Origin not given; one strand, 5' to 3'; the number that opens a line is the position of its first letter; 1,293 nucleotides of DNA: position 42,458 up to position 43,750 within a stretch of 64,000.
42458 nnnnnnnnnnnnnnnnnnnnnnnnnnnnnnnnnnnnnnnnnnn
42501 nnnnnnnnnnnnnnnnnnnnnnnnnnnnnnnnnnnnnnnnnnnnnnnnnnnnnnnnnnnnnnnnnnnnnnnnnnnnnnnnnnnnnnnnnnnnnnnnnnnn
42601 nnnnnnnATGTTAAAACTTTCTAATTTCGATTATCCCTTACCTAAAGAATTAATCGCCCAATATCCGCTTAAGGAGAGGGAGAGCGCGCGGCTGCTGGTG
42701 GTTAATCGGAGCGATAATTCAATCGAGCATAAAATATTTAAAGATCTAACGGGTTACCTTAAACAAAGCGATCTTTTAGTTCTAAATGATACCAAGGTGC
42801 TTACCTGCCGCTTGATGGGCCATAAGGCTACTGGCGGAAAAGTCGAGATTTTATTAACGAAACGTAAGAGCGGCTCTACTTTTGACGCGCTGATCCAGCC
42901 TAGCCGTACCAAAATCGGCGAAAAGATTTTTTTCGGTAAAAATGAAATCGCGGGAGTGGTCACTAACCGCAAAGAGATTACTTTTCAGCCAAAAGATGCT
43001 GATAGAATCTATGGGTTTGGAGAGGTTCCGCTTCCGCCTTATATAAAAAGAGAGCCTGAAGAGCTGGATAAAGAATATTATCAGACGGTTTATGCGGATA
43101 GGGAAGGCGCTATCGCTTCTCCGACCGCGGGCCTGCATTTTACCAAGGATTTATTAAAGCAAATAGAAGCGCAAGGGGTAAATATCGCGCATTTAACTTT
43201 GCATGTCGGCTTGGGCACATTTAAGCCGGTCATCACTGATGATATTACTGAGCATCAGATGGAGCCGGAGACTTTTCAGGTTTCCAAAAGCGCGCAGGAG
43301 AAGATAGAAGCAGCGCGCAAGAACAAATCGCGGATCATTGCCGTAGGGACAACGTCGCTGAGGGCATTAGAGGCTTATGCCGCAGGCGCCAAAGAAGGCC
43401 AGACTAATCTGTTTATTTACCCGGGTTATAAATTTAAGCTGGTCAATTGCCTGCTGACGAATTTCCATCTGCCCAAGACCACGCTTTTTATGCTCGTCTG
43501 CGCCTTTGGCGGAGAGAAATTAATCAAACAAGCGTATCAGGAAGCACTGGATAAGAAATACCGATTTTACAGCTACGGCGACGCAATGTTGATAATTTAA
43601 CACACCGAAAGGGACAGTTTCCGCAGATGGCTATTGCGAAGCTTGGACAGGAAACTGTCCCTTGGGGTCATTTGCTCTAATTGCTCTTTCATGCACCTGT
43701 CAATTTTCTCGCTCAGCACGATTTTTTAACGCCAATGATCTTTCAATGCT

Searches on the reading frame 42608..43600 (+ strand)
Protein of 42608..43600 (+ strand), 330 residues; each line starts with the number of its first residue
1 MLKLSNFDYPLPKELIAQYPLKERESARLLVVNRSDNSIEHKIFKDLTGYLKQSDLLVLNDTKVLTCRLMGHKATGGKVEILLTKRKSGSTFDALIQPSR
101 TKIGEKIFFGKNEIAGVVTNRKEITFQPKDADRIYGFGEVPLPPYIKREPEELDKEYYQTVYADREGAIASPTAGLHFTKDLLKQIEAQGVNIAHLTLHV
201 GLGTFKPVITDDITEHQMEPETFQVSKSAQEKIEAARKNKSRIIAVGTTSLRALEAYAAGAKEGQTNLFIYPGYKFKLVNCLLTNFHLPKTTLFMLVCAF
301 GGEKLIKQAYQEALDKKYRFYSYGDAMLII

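Call 6: search_protein_families(library=pfam, proteins=[window:42608-43600:+], max_evalue=0.01)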
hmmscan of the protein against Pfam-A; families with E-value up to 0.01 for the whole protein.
window:42608-43600:+ (330 aa): 2 families
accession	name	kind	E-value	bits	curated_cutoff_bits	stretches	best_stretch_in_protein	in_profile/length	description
PF02547.20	Queuosine_synth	-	4.2e-127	424.2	25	1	4-329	1-322/322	Queuosine biosynthesis protein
PF01716.24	MSP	-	0.0028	17.4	25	1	211-285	36-110/242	Manganese-stabilising protein / photosystem II polypeptide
